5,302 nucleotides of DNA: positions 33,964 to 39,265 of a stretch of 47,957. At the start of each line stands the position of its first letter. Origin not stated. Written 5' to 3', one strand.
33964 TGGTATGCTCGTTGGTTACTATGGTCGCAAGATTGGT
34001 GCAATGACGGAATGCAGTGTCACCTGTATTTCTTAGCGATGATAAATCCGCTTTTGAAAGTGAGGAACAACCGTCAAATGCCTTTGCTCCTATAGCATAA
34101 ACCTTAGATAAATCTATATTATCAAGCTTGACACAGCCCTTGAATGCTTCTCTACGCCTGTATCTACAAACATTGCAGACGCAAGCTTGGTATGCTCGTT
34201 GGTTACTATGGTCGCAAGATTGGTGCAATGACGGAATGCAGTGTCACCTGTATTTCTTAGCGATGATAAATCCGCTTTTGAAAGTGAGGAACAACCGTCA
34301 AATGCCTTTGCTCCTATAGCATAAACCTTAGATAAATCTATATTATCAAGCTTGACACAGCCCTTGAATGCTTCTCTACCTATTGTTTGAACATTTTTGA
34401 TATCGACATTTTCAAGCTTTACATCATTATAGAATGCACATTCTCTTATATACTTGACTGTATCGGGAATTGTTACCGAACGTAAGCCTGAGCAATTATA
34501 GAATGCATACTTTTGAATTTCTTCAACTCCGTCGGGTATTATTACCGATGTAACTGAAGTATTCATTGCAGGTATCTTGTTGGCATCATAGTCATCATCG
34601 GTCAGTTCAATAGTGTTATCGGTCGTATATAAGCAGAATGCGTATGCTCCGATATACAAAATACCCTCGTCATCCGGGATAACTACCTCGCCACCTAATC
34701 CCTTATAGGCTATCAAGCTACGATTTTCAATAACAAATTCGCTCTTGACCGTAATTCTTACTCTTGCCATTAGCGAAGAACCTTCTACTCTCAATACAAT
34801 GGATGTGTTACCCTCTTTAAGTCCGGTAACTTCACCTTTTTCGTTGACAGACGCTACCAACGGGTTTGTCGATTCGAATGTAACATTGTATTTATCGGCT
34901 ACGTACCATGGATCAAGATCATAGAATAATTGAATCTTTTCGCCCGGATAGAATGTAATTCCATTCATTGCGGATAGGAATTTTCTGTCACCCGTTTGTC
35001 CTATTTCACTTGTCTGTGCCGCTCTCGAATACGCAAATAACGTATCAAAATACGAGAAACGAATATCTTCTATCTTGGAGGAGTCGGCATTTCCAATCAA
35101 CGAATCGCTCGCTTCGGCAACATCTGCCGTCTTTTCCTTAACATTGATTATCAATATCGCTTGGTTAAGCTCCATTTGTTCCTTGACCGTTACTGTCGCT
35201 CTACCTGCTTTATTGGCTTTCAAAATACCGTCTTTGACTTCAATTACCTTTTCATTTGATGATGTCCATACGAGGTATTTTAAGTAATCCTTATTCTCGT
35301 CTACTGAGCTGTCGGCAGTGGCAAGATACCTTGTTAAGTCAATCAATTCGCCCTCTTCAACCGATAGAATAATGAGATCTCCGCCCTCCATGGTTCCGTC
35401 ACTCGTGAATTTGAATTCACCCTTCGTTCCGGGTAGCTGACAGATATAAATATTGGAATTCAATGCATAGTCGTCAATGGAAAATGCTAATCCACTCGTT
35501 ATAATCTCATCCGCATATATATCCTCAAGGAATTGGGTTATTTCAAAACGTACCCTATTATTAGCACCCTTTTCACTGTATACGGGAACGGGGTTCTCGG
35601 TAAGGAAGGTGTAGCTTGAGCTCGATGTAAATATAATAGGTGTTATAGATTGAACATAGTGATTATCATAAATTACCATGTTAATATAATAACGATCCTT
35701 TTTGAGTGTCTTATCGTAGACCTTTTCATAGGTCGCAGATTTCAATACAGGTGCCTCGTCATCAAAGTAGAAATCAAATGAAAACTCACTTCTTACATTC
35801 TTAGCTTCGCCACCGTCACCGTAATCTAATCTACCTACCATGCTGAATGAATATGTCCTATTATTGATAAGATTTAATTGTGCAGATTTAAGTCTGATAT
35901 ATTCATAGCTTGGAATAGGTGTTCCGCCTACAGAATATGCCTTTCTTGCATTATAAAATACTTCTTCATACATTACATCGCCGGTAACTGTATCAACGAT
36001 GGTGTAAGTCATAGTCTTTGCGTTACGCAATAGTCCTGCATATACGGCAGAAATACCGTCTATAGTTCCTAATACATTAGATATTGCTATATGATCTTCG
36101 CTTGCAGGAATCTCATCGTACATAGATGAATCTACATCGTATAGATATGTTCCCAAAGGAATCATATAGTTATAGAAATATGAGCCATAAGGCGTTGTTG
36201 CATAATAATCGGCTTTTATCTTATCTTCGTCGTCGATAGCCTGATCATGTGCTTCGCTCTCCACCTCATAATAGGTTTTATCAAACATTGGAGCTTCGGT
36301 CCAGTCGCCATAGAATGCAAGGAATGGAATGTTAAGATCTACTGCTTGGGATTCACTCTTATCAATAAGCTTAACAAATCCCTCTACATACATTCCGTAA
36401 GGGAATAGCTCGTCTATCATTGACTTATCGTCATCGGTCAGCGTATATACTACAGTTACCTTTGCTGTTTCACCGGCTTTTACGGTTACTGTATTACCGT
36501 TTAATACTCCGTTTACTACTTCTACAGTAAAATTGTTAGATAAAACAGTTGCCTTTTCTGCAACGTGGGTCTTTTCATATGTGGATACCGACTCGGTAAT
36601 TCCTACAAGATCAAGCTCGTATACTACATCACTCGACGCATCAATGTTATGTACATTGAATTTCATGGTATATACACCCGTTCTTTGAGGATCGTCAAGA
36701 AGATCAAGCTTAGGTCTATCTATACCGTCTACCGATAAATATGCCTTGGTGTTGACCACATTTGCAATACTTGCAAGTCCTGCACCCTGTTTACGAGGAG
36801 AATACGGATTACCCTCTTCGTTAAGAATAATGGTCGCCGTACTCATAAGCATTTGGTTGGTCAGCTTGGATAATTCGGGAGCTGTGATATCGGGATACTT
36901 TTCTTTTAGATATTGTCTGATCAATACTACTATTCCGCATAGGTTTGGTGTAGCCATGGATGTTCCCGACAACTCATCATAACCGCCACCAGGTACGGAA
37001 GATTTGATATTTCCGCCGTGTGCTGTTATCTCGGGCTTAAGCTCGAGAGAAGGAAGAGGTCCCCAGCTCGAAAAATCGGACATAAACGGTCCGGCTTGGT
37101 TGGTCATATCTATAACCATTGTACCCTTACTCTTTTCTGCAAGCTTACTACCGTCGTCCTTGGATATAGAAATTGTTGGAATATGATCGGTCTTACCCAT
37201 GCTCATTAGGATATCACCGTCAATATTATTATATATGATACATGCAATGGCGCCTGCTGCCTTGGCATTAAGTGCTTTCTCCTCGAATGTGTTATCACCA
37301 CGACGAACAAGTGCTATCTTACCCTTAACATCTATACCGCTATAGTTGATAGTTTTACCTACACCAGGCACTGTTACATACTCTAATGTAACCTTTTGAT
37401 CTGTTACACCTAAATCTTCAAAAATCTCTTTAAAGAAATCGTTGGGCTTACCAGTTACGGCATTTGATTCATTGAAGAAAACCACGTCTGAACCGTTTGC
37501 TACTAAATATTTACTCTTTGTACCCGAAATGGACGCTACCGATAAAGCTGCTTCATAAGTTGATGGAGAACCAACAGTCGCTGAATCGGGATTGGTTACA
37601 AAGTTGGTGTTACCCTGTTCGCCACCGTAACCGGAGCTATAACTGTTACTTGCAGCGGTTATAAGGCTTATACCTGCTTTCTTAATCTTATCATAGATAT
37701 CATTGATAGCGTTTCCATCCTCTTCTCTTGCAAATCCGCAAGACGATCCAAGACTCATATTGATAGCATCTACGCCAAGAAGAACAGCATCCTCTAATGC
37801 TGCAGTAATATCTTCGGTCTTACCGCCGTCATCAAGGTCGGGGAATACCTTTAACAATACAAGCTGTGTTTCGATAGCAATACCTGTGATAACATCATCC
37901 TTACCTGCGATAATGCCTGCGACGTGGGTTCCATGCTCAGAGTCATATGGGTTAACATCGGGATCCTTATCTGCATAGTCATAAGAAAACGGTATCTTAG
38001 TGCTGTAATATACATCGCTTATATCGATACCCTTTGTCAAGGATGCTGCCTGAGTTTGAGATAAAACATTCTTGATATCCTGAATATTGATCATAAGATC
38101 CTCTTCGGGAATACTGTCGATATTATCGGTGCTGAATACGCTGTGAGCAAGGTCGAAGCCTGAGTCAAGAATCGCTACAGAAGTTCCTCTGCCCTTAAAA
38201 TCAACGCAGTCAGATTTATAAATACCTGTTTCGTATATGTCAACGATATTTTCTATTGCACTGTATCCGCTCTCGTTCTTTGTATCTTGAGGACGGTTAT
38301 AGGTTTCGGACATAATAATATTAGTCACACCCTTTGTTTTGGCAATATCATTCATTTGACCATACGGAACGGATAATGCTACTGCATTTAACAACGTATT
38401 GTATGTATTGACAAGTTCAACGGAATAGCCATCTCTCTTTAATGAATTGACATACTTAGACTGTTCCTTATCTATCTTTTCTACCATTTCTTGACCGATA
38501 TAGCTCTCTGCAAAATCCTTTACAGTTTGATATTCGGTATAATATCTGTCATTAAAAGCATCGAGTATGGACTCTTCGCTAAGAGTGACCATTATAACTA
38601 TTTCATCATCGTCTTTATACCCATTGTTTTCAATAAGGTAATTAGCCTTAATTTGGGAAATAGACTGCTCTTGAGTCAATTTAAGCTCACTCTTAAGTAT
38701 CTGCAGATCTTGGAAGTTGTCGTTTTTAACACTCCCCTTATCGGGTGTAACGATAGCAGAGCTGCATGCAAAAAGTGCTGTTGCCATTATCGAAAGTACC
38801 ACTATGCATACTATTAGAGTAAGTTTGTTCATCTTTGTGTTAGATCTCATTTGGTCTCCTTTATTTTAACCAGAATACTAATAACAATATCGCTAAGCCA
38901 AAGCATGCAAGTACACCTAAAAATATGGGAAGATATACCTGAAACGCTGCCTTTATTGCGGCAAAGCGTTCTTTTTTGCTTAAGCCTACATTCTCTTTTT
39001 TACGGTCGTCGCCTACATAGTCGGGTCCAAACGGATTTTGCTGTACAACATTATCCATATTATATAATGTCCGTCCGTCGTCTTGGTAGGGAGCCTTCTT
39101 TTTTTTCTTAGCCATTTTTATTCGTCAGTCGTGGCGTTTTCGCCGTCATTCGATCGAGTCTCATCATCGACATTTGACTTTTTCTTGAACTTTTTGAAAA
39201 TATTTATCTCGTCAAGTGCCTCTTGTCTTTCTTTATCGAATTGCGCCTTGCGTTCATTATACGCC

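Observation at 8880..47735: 39-kb same-strand island coupling an Opp peptide importer, an S8 cell-envelope protease and six uncharacterised lipoproteins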

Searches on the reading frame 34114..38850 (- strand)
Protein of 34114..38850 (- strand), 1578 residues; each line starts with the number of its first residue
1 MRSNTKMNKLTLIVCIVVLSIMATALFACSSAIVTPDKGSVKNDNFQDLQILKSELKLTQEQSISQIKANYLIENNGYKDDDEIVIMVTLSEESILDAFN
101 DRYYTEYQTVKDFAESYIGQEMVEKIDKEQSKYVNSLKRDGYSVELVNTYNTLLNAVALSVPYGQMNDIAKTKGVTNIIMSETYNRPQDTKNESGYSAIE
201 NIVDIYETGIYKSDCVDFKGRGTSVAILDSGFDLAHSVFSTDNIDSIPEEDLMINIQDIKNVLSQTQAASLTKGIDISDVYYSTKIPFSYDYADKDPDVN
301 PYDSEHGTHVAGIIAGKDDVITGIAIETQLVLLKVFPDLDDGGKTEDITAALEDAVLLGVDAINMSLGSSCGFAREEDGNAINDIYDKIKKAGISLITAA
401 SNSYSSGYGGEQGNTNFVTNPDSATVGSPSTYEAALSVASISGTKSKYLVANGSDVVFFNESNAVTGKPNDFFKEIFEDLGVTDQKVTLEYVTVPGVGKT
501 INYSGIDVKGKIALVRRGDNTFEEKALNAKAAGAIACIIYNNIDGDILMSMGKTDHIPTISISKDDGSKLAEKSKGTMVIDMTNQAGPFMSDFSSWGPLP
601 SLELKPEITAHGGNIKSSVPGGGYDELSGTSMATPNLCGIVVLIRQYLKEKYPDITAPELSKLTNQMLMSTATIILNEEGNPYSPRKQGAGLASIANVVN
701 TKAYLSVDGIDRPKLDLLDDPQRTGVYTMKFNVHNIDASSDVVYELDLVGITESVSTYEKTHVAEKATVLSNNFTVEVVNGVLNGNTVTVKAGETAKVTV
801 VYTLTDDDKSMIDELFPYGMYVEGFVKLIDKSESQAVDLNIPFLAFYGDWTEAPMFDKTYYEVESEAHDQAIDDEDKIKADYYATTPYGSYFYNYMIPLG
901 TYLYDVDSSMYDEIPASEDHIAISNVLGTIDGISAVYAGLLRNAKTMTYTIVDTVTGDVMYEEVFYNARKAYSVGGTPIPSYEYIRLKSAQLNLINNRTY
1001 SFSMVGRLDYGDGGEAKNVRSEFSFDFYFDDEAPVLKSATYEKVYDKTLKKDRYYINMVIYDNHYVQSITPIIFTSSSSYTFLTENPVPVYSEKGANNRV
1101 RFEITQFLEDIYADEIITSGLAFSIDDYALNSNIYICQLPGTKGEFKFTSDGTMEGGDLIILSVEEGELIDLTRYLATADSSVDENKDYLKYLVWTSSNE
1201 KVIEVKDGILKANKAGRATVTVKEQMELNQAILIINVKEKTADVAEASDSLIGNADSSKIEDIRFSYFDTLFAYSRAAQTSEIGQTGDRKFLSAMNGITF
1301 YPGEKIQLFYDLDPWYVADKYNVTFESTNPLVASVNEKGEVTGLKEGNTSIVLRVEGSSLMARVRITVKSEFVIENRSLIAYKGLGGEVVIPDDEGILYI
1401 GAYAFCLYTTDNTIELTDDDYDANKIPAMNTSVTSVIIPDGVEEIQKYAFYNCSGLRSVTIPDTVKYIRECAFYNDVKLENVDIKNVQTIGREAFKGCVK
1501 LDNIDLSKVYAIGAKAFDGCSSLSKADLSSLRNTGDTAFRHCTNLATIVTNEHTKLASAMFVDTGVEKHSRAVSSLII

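Call 6: search_protein_families(library=pfam, proteins=[window:34114-38850:-], max_evalue=0.01)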
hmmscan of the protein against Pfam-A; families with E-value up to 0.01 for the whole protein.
window:34114-38850:- (1578 aa): 6 families
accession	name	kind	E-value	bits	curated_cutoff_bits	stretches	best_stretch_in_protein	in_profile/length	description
PF13306.12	LRR_5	-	5.2e-56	188.4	27.7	3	1430-1545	10-126/127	BspA type Leucine rich repeat region (6 copies)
PF00082.27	Peptidase_S8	-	1.4e-41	143.2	21.8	1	220-691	1-288/288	Subtilase family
PF02225.27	PA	-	5.8e-18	65.3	23.9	1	502-570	17-95/95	PA domain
PF06280.18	fn3_5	-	3.3e-09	37.9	27.6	1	727-844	10-112/112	Fn3-like domain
PF02368.24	Big_2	-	6.8e-09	36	22.8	1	1319-1351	32-64/79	Bacterial Ig-like domain (group 2)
PF21461.3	HL_N-beta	-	0.0087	16.3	27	0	1196-1224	17-45/57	Hyaluronate lyase, N-terminal beta-sheet domain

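Call 45: search_protein_families(library=ncbifam, proteins=[window:34114-38850:-], max_evalue=0.01)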
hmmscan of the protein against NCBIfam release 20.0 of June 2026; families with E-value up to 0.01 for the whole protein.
window:34114-38850:- (1578 aa): 9 families
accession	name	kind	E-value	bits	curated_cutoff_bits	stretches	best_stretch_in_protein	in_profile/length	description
NF040553.1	SGO_0316_fam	subfamily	1.2e-75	255.2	1400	1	85-865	150-910/1486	SGO_0316/SGO_0317 family LPXTG-anchored serine peptidase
TIGR03921.1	T7SS_mycosin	equivalog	1.1e-16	60.9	278.75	2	291-446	38-187/353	type VII secretion-associated serine protease mycosin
NF038113.1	T9SSA_dep_M36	equivalog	3.7e-14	51.9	885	1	503-582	463-546/869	T9SS-dependent M36 family metallopeptidase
NF038111.1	rhom_dep_M36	equivalog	6.4e-14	50.3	1700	1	504-585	533-619/1315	rhombosortase-dependent M36 family metallopeptidase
NF038112.1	myxo_dep_M36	subfamily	1.4e-12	45.6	1500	1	507-584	541-621/1604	myxosortase-dependent M36 family metallopeptidase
TIGR03895.1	protease_PatA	subfamily_domain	1.6e-07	30.5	421.05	1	590-643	126-175/606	PatA/PatG family cyanobactin maturation protease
NF051851.1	AtpSerPepEprS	equivalog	2.1e-07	29.4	1700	1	608-673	281-338/988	autotransporter serine peptidase EprS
NF049966.1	QH_SP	equivalog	0.00012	21.5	165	1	300-402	36-124/219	subtilisin-like serine protease QhpE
NF042956.1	IteS_antiphage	equivalog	0.0019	16.5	900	0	590-622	443-486/747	S8 family anti-phage peptidase IteS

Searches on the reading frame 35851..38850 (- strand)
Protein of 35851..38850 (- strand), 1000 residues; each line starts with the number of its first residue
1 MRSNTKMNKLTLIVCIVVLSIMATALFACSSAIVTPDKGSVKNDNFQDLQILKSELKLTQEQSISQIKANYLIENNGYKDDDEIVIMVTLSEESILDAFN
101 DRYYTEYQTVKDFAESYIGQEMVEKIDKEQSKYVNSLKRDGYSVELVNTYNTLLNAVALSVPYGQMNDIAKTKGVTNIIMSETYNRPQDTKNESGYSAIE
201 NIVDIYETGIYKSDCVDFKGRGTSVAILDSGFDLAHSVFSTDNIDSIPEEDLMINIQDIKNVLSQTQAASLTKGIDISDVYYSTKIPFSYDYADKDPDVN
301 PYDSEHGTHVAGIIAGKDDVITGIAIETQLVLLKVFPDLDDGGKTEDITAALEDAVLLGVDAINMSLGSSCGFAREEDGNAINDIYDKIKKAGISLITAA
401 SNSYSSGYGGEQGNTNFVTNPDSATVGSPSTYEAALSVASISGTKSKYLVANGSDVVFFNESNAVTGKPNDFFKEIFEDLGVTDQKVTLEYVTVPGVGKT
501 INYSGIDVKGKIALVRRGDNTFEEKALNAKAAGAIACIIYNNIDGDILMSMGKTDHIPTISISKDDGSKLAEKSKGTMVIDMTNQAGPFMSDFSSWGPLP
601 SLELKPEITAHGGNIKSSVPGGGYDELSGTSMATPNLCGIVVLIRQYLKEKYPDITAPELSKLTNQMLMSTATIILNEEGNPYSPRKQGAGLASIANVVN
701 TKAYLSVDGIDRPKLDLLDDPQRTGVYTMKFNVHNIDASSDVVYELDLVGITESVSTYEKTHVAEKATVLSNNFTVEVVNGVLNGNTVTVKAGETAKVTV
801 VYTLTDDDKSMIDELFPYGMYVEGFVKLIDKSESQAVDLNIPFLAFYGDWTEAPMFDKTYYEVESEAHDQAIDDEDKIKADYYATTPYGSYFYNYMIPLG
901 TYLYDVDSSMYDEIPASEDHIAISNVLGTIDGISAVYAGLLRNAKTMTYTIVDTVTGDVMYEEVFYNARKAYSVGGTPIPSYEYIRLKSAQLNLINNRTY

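Call 43: search_solved_structures(query=window:35851-38850:-, max_evalue=0.00001, show_alignments=1)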
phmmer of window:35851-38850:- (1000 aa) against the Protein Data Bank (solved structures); distinct sequences matched with E-value up to 0.00001: 101 (the best 60 are shown).
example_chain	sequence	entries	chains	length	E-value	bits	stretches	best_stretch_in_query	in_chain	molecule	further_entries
7edd_A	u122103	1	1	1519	9.9e-69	235.7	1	217-884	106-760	C5a peptidase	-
5xya_A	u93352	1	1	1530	2.9e-64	220.9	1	290-884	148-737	Chemokine protease C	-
5xyr_A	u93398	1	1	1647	4.9e-64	220.1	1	290-884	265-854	Chemokine protease C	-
31mr_B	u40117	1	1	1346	1.5e-63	218.6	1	290-884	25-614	Cell envelope proteinase A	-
6vjb_A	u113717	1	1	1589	2.5e-63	217.8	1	290-884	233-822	Putative cell envelope proteinase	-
5xxz_A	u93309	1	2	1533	1.1e-62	215.6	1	290-884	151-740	Chemokine protease C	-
3eif_A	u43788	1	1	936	1.5e-57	198.7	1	218-881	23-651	C5a peptidase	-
7yzx_A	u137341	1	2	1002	2.2e-57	198.1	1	219-881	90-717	C5a peptidase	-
7bj3_A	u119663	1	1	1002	5.2e-57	196.9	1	219-881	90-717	C5a peptidase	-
8bty_A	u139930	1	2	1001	1.9e-56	195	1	219-881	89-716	C5a peptidase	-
1xf1_A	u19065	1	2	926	2.1e-56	194.9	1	219-881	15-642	C5a peptidase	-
8jmw_A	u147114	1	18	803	3e-37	131.5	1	296-802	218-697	S8 family serine peptidase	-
7xr8_A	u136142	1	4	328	3.5e-13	51.8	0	607-661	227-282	Major intracellular serine protease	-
6hc6_A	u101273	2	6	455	3.8e-13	51.7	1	496-632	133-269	Aminopeptidase YwaD | Aminopeptidase Y (Arg Lys Leu preference)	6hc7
1dbi_A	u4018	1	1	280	1.3e-12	50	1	263-406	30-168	AK.1 SERINE PROTEASE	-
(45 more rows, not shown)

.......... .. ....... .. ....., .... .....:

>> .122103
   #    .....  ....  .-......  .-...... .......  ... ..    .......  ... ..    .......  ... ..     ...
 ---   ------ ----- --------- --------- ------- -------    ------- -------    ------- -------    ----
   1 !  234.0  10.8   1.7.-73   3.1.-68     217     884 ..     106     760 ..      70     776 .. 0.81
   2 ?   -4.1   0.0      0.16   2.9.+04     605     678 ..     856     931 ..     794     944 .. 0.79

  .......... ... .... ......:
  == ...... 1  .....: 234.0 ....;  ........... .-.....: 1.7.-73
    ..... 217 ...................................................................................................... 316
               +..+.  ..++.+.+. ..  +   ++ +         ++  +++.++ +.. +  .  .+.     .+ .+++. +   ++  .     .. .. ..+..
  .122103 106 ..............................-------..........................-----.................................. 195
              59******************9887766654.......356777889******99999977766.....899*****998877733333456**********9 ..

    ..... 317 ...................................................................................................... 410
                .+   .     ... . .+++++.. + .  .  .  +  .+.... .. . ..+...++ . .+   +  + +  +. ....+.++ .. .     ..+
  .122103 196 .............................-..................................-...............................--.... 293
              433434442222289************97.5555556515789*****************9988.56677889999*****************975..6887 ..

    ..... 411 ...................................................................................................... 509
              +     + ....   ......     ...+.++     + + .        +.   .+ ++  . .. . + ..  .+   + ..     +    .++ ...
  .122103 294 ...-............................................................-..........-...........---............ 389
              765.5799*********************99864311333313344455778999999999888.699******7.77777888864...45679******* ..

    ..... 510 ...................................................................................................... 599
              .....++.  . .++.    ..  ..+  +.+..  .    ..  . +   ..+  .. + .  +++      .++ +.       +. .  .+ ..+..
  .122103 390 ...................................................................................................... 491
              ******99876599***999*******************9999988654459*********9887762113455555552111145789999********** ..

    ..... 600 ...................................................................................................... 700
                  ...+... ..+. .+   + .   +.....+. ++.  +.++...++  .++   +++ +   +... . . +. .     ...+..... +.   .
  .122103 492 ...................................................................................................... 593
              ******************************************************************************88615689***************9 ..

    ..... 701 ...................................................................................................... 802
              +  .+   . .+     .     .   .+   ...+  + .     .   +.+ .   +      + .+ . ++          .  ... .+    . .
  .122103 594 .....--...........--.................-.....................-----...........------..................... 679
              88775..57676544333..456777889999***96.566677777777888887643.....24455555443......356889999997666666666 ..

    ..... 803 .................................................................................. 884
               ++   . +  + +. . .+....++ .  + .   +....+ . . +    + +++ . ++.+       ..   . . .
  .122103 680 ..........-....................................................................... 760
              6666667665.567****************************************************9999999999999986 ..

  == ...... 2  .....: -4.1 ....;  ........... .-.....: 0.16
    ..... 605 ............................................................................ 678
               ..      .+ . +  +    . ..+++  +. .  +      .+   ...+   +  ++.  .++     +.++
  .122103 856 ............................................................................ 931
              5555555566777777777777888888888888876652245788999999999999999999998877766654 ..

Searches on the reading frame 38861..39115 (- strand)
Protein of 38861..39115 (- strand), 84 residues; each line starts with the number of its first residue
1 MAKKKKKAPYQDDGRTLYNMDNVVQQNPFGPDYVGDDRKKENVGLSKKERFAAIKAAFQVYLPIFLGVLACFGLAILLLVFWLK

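Call 6: search_protein_families(library=pfam, proteins=[window:38861-39115:-], max_evalue=0.01)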
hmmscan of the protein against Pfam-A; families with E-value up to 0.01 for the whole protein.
window:38861-39115:- (84 aa): 0 families

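Call 45: search_protein_families(library=ncbifam, proteins=[window:38861-39115:-], max_evalue=0.01)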
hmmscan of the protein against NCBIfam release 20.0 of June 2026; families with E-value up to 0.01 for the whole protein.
window:38861-39115:- (84 aa): 0 families
